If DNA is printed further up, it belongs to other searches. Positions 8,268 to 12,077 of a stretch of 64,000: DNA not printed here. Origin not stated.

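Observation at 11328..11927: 200-codon in-frame N-terminal extension on valine--tRNA ligase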

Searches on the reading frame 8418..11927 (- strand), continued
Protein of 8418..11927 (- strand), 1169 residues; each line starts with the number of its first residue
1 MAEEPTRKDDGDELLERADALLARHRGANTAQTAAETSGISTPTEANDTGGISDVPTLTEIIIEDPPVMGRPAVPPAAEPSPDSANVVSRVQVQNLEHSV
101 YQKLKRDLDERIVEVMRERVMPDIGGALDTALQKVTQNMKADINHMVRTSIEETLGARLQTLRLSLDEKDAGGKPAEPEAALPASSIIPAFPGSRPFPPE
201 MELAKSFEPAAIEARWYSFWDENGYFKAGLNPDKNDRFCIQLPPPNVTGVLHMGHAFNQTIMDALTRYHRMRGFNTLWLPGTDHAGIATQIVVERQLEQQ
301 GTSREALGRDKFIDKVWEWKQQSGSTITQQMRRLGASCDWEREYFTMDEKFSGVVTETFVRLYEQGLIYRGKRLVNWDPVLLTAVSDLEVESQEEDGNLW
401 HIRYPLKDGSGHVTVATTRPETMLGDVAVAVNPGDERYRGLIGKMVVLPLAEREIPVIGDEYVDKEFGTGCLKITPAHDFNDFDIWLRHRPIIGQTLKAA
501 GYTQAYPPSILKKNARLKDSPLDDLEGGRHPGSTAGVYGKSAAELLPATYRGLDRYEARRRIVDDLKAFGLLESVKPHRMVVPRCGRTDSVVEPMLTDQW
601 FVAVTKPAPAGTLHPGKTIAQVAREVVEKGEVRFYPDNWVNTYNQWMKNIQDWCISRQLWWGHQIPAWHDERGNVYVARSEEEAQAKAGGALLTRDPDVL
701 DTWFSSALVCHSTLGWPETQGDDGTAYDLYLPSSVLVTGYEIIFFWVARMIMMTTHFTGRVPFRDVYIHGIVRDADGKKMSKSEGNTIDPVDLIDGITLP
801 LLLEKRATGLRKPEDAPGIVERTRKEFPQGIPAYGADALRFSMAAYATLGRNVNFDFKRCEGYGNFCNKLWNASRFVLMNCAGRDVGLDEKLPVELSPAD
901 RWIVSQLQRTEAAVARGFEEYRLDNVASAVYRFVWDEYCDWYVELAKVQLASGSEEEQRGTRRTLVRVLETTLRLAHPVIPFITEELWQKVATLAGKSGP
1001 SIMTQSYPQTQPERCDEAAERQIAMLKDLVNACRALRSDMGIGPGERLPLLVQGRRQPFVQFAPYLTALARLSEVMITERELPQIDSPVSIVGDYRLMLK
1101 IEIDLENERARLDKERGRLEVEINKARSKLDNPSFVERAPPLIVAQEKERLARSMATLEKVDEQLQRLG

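Call 62: find_homologous_proteins(query=window:8418-11927:-, max_evalue=1e-100)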
Query window:8418-11927:- (1169 aa): 8000 proteins with E <= 1e-100 among 8000 candidates; the best 120 are listed.
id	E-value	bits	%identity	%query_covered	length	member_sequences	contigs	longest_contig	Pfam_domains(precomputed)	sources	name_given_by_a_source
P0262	0.0e+0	2462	90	100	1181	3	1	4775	PF09334.18,PF08264.20,PF13603.13,PF00133.29,PF10458.15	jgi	jgi:valyl-tRNA synthetase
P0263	0.0e+0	2462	91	100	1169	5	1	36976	PF09334.18,PF08264.20,PF13603.13,PF00133.29,PF10458.15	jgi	jgi:valyl-tRNA synthetase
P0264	0.0e+0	2391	88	100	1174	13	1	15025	PF09334.18,PF08264.20,PF13603.13,PF00133.29,PF10458.15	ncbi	-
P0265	0.0e+0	2370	87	100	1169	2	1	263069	PF09334.18,PF08264.20,PF13603.13,PF00133.29,PF10458.15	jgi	-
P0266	0.0e+0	2311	85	100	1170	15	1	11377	PF09334.18,PF08264.20,PF13603.13,PF00133.29,PF10458.15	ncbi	-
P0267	0.0e+0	2249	82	100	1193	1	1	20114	PF09334.18,PF08264.20,PF13603.13,PF00133.29,PF10458.15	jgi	jgi:valyl-tRNA synthetase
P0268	0.0e+0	2233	81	100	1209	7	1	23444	PF09334.18,PF08264.20,PF13603.13,PF00133.29,PF10458.15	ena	-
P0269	0.0e+0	2174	80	100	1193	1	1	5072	PF09334.18,PF08264.20,PF13603.13,PF00133.29,PF10458.15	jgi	-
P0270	0.0e+0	2022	75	100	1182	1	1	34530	PF09334.18,PF08264.20,PF13603.13,PF00133.29,PF10458.15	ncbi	-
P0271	0.0e+0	1976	81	88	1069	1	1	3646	PF09334.18,PF08264.20,PF13603.13,PF00133.29,PF10458.15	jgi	-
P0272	0.0e+0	1943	85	83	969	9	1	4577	PF09334.18,PF08264.20,PF13603.13,PF00133.29,PF10458.15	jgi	jgi:valyl-tRNA synthetase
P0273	0.0e+0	1904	72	100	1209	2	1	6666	PF09334.18,PF08264.20,PF13603.13,PF00133.29,PF10458.15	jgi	-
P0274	0.0e+0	1864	70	100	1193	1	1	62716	PF09334.18,PF08264.20,PF13603.13,PF00133.29,PF10458.15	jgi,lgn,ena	-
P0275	0.0e+0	1712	75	83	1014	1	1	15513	PF09334.18,PF08264.20,PF13603.13,PF00133.29,PF10458.15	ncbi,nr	ncbi:MAG: valine--tRNA ligase [Betaproteobacteria bacterium]|nr:valine--tRNA ligase [Betaproteobacte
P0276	0.0e+0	1710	64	100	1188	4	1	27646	PF09334.18,PF08264.20,PF13603.13,PF00133.29,PF10458.15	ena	-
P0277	0.0e+0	1682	64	98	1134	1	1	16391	PF09334.18,PF08264.20,PF13603.13,PF00133.29,PF10458.15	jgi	jgi:valyl-tRNA synthetase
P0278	0.0e+0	1672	64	100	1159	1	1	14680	PF09334.18,PF08264.20,PF13603.13,PF00133.29,PF10458.15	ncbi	-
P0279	0.0e+0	1666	63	100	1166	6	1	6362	PF09334.18,PF08264.20,PF13603.13,PF00133.29,PF10458.15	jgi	-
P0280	0.0e+0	1666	64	100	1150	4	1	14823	PF09334.18,PF08264.20,PF13603.13,PF00133.29,PF10458.15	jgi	jgi:valyl-tRNA synthetase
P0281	0.0e+0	1650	63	99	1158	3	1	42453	PF09334.18,PF08264.20,PF13603.13,PF00133.29,PF10458.15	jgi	jgi:valyl-tRNA synthetase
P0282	0.0e+0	1638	77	79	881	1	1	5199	PF09334.18,PF08264.20,PF13603.13,PF00133.29,PF10458.15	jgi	-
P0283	0.0e+0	1636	62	100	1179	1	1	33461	PF09334.18,PF08264.20,PF13603.13,PF00133.29,PF10458.15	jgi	-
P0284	0.0e+0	1626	62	100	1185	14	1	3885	PF09334.18,PF08264.20,PF00133.29,PF10458.15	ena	-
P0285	0.0e+0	1622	61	100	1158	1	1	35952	PF09334.18,PF08264.20,PF13603.13,PF00133.29,PF10458.15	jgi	jgi:valyl-tRNA synthetase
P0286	0.0e+0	1602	62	100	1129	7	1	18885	PF09334.18,PF08264.20,PF13603.13,PF00133.29,PF10458.15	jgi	-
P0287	0.0e+0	1599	61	100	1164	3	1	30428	PF09334.18,PF08264.20,PF13603.13,PF00133.29,PF10458.15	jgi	-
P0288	0.0e+0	1597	73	83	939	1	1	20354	PF09334.18,PF08264.20,PF13603.13,PF00133.29,PF10458.15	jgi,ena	-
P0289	0.0e+0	1597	63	100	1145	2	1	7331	PF09334.18,PF08264.20,PF13603.13,PF00133.29,PF10458.15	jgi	jgi:valyl-tRNA synthetase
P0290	0.0e+0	1596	61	100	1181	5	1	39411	PF09334.18,PF08264.20,PF13603.13,PF00133.29,PF10458.15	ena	-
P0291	0.0e+0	1589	62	100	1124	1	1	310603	PF09334.18,PF08264.20,PF13603.13,PF00133.29,PF10458.15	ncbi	-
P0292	0.0e+0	1589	61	100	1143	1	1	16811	PF09334.18,PF08264.20,PF13603.13,PF00133.29,PF10458.15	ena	-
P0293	0.0e+0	1586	61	100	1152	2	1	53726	PF09334.18,PF08264.20,PF13603.13,PF00133.29,PF10458.15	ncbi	-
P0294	0.0e+0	1583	72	83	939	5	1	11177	PF09334.18,PF08264.20,PF13603.13,PF00133.29,PF10458.15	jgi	jgi:valyl-tRNA synthetase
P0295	0.0e+0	1583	71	83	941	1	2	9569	PF09334.18,PF08264.20,PF13603.13,PF00133.29,PF10458.15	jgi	jgi:valyl-tRNA synthetase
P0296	0.0e+0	1583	62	100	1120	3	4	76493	PF09334.18,PF08264.20,PF13603.13,PF00133.29,PF10458.15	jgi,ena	-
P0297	0.0e+0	1583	72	83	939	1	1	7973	PF09334.18,PF08264.20,PF13603.13,PF00133.29,PF10458.15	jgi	-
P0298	0.0e+0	1583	72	83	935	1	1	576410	PF09334.18,PF08264.20,PF13603.13,PF00133.29,PF10458.15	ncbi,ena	-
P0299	0.0e+0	1582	72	83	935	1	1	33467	PF09334.18,PF08264.20,PF13603.13,PF00133.29,PF10458.15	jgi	jgi:valyl-tRNA synthetase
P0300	0.0e+0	1581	72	83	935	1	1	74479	PF09334.18,PF08264.20,PF13603.13,PF00133.29,PF10458.15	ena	-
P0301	0.0e+0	1580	72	83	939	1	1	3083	PF09334.18,PF08264.20,PF13603.13,PF00133.29,PF10458.15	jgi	jgi:valyl-tRNA synthetase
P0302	0.0e+0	1576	72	83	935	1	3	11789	PF09334.18,PF08264.20,PF13603.13,PF00133.29,PF10458.15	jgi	jgi:valyl-tRNA synthetase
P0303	0.0e+0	1576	72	83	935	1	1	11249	PF09334.18,PF08264.20,PF13603.13,PF00133.29,PF10458.15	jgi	jgi:valyl-tRNA synthetase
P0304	0.0e+0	1575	72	83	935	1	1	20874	PF09334.18,PF08264.20,PF13603.13,PF00133.29,PF10458.15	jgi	jgi:valyl-tRNA synthetase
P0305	0.0e+0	1575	62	100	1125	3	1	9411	PF09334.18,PF08264.20,PF13603.13,PF00133.29,PF10458.15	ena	-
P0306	0.0e+0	1575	71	83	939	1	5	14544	PF09334.18,PF08264.20,PF13603.13,PF00133.29,PF10458.15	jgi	jgi:valyl-tRNA synthetase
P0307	0.0e+0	1574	72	83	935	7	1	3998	PF09334.18,PF08264.20,PF13603.13,PF00133.29,PF10458.15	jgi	jgi:valyl-tRNA synthetase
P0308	0.0e+0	1574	72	83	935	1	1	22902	PF09334.18,PF08264.20,PF13603.13,PF00133.29,PF10458.15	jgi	jgi:valyl-tRNA synthetase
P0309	0.0e+0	1574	72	83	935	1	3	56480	PF09334.18,PF08264.20,PF13603.13,PF00133.29,PF10458.15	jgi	jgi:valyl-tRNA synthetase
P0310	0.0e+0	1573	72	83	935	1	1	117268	PF09334.18,PF08264.20,PF13603.13,PF00133.29,PF10458.15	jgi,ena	jgi:valyl-tRNA synthetase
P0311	0.0e+0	1572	71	83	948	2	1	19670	PF09334.18,PF08264.20,PF13603.13,PF00133.29,PF10458.15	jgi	jgi:valyl-tRNA synthetase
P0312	0.0e+0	1572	62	99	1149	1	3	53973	PF09334.18,PF08264.20,PF13603.13,PF00133.29,PF10458.15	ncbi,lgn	-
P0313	0.0e+0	1572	72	83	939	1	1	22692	PF09334.18,PF08264.20,PF13603.13,PF00133.29,PF10458.15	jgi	jgi:valyl-tRNA synthetase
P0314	0.0e+0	1571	71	83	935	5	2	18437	PF09334.18,PF08264.20,PF13603.13,PF00133.29,PF10458.15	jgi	jgi:valyl-tRNA synthetase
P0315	0.0e+0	1571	61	100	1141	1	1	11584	PF09334.18,PF08264.20,PF13603.13,PF00133.29,PF10458.15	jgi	jgi:valyl-tRNA synthetase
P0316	0.0e+0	1570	72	83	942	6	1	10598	PF09334.18,PF08264.20,PF13603.13,PF00133.29,PF10458.15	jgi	-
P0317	0.0e+0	1570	72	83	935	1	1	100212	PF09334.18,PF08264.20,PF13603.13,PF00133.29,PF10458.15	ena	-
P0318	0.0e+0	1570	62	100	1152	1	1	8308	PF09334.18,PF08264.20,PF13603.13,PF00133.29,PF10458.15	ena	-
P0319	0.0e+0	1569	72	83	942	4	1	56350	PF09334.18,PF08264.20,PF13603.13,PF00133.29,PF10458.15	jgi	jgi:valyl-tRNA synthetase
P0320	0.0e+0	1568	71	83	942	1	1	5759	PF09334.18,PF08264.20,PF13603.13,PF00133.29,PF10458.15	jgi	jgi:valyl-tRNA synthetase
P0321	0.0e+0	1567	72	83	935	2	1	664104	PF09334.18,PF08264.20,PF13603.13,PF00133.29,PF10458.15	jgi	jgi:valyl-tRNA synthetase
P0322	0.0e+0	1566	72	83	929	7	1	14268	PF09334.18,PF08264.20,PF13603.13,PF00133.29,PF10458.15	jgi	jgi:valyl-tRNA synthetase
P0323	0.0e+0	1565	71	83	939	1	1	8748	PF09334.18,PF08264.20,PF13603.13,PF00133.29,PF10458.15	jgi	jgi:valyl-tRNA synthetase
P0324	0.0e+0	1564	60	100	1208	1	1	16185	PF09334.18,PF08264.20,PF13603.13,PF00133.29,PF10458.15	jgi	-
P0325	0.0e+0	1564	70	83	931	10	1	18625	PF09334.18,PF08264.20,PF13603.13,PF00133.29,PF10458.15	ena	-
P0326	0.0e+0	1563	71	83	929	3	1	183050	PF09334.18,PF08264.20,PF13603.13,PF00133.29,PF10458.15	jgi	jgi:valyl-tRNA synthetase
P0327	0.0e+0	1563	71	83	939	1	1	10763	PF09334.18,PF08264.20,PF13603.13,PF00133.29,PF10458.15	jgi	jgi:valyl-tRNA synthetase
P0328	0.0e+0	1563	71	83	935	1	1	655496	PF09334.18,PF08264.20,PF13603.13,PF00133.29,PF10458.15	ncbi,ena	-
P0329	0.0e+0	1563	61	100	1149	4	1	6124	PF09334.18,PF08264.20,PF13603.13,PF00133.29,PF10458.15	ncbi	-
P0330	0.0e+0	1563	71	83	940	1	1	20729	PF09334.18,PF08264.20,PF13603.13,PF00133.29,PF10458.15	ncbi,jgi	jgi:valyl-tRNA synthetase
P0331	0.0e+0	1563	61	100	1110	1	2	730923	PF09334.18,PF08264.20,PF13603.13,PF00133.29,PF10458.15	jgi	jgi:valyl-tRNA synthetase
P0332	0.0e+0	1562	60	100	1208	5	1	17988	PF09334.18,PF08264.20,PF13603.13,PF00133.29,PF10458.15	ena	-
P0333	0.0e+0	1561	71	83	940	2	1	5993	PF09334.18,PF08264.20,PF13603.13,PF00133.29,PF10458.15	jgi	jgi:valyl-tRNA synthetase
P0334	0.0e+0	1560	71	83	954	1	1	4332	PF09334.18,PF08264.20,PF13603.13,PF00133.29,PF10458.15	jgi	jgi:valyl-tRNA synthetase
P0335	0.0e+0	1560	71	83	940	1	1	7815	PF09334.18,PF08264.20,PF13603.13,PF00133.29,PF10458.15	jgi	jgi:valyl-tRNA synthetase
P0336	0.0e+0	1559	71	83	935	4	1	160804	PF09334.18,PF08264.20,PF13603.13,PF00133.29,PF10458.15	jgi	-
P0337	0.0e+0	1559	71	83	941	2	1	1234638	PF09334.18,PF08264.20,PF13603.13,PF00133.29,PF10458.15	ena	-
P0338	0.0e+0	1558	59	100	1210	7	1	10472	PF09334.18,PF08264.20,PF13603.13,PF00133.29,PF10458.15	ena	-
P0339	0.0e+0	1558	71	83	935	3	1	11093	PF09334.18,PF08264.20,PF13603.13,PF00133.29,PF10458.15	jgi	jgi:valyl-tRNA synthetase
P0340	0.0e+0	1557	71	83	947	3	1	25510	PF09334.18,PF08264.20,PF13603.13,PF00133.29,PF10458.15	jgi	jgi:valyl-tRNA synthetase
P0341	0.0e+0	1557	61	99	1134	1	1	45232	PF09334.18,PF08264.20,PF13603.13,PF00133.29,PF10458.15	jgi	jgi:valyl-tRNA synthetase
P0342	0.0e+0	1556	61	99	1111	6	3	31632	PF09334.18,PF08264.20,PF13603.13,PF00133.29,PF10458.15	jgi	jgi:valyl-tRNA synthetase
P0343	0.0e+0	1555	61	100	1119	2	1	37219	PF09334.18,PF08264.20,PF13603.13,PF00133.29,PF10458.15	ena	-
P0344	0.0e+0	1555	61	100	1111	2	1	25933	PF09334.18,PF08264.20,PF13603.13,PF00133.29,PF10458.15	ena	-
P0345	0.0e+0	1554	60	100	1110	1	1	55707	PF09334.18,PF08264.20,PF13603.13,PF00133.29,PF10458.15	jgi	jgi:valyl-tRNA synthetase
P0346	0.0e+0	1552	61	100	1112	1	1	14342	PF09334.18,PF08264.20,PF13603.13,PF00133.29,PF10458.15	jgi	jgi:valyl-tRNA synthetase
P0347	0.0e+0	1552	61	100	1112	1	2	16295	PF09334.18,PF08264.20,PF13603.13,PF00133.29,PF10458.15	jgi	jgi:valyl-tRNA synthetase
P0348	0.0e+0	1552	61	100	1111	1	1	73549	PF09334.18,PF08264.20,PF13603.13,PF00133.29,PF10458.15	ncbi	-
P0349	0.0e+0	1551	61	99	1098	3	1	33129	PF09334.18,PF08264.20,PF13603.13,PF00133.29,PF10458.15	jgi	jgi:valyl-tRNA synthetase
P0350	0.0e+0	1551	71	83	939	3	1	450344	PF09334.18,PF08264.20,PF13603.13,PF00133.29,PF10458.15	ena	-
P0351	0.0e+0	1551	71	83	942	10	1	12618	PF09334.18,PF08264.20,PF13603.13,PF00133.29,PF10458.15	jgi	jgi:valyl-tRNA synthetase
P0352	0.0e+0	1551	71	83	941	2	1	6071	PF09334.18,PF08264.20,PF13603.13,PF00133.29,PF10458.15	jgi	jgi:valyl-tRNA synthetase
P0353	0.0e+0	1550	61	100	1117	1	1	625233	PF09334.18,PF08264.20,PF13603.13,PF00133.29,PF10458.15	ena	-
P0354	0.0e+0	1550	59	100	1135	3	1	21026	PF09334.18,PF08264.20,PF13603.13,PF00133.29,PF10458.15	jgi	jgi:valyl-tRNA synthetase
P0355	0.0e+0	1550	71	83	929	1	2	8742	PF09334.18,PF08264.20,PF13603.13,PF00133.29,PF10458.15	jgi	jgi:valyl-tRNA synthetase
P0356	0.0e+0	1548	70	83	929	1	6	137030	PF09334.18,PF08264.20,PF13603.13,PF00133.29,PF10458.15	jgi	jgi:valyl-tRNA synthetase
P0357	0.0e+0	1547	69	83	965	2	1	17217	PF09334.18,PF08264.20,PF00133.29,PF10458.15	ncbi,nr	ncbi:MAG: valine--tRNA ligase [Betaproteobacteria bacterium]|nr:valine--tRNA ligase [Betaproteobacte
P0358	0.0e+0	1547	60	100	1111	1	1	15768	PF09334.18,PF08264.20,PF13603.13,PF00133.29,PF10458.15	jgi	jgi:valyl-tRNA synthetase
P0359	0.0e+0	1546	61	100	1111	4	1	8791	PF09334.18,PF08264.20,PF13603.13,PF00133.29,PF10458.15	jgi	-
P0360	0.0e+0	1546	60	100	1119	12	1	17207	PF09334.18,PF08264.20,PF13603.13,PF00133.29,PF10458.15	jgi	jgi:valyl-tRNA synthetase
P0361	0.0e+0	1546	61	100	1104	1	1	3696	PF09334.18,PF08264.20,PF13603.13,PF00133.29,PF10458.15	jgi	-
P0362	0.0e+0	1546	61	100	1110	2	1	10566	PF09334.18,PF08264.20,PF13603.13,PF00133.29,PF10458.15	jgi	jgi:valyl-tRNA synthetase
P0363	0.0e+0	1546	61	99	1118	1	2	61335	PF09334.18,PF08264.20,PF13603.13,PF00133.29,PF10458.15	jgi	jgi:valyl-tRNA synthetase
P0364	0.0e+0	1545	60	100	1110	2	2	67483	PF09334.18,PF08264.20,PF13603.13,PF00133.29,PF10458.15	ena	-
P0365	0.0e+0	1544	70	83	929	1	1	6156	PF09334.18,PF08264.20,PF13603.13,PF00133.29,PF10458.15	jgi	jgi:valyl-tRNA synthetase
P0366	0.0e+0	1544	60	100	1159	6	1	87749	PF09334.18,PF08264.20,PF13603.13,PF00133.29,PF10458.15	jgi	-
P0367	0.0e+0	1544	70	83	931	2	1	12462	PF09334.18,PF08264.20,PF13603.13,PF00133.29,PF10458.15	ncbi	-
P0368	0.0e+0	1543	70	83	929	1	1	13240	PF09334.18,PF08264.20,PF13603.13,PF00133.29,PF10458.15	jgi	jgi:valyl-tRNA synthetase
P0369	0.0e+0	1543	70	83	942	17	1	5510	PF09334.18,PF08264.20,PF13603.13,PF00133.29,PF10458.15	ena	-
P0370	0.0e+0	1542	61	100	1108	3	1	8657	PF09334.18,PF08264.20,PF13603.13,PF00133.29,PF10458.15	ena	-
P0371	0.0e+0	1542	70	83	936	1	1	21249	PF09334.18,PF08264.20,PF13603.13,PF00133.29,PF10458.15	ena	-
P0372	0.0e+0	1540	60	100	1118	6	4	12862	PF09334.18,PF08264.20,PF13603.13,PF00133.29,PF10458.15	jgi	jgi:valyl-tRNA synthetase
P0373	0.0e+0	1540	60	99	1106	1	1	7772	PF09334.18,PF08264.20,PF13603.13,PF00133.29,PF10458.15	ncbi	-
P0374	0.0e+0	1539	60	99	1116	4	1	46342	PF09334.18,PF08264.20,PF13603.13,PF00133.29,PF10458.15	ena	-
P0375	0.0e+0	1539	70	83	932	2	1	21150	PF09334.18,PF08264.20,PF13603.13,PF00133.29,PF10458.15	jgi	jgi:valyl-tRNA synthetase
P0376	0.0e+0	1538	70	83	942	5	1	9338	PF09334.18,PF08264.20,PF13603.13,PF00133.29,PF10458.15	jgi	jgi:valyl-tRNA synthetase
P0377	0.0e+0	1538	61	100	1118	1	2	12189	PF09334.18,PF08264.20,PF13603.13,PF00133.29,PF10458.15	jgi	jgi:valyl-tRNA synthetase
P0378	0.0e+0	1538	61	100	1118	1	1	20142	PF09334.18,PF08264.20,PF13603.13,PF00133.29,PF10458.15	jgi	-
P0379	0.0e+0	1537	60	100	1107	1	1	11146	PF09334.18,PF08264.20,PF13603.13,PF00133.29,PF10458.15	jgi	jgi:valyl-tRNA synthetase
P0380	0.0e+0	1537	61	100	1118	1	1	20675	PF09334.18,PF08264.20,PF13603.13,PF00133.29,PF10458.15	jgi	jgi:valyl-tRNA synthetase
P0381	0.0e+0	1537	70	83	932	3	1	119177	PF09334.18,PF08264.20,PF13603.13,PF00133.29,PF10458.15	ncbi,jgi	jgi:valyl-tRNA synthetase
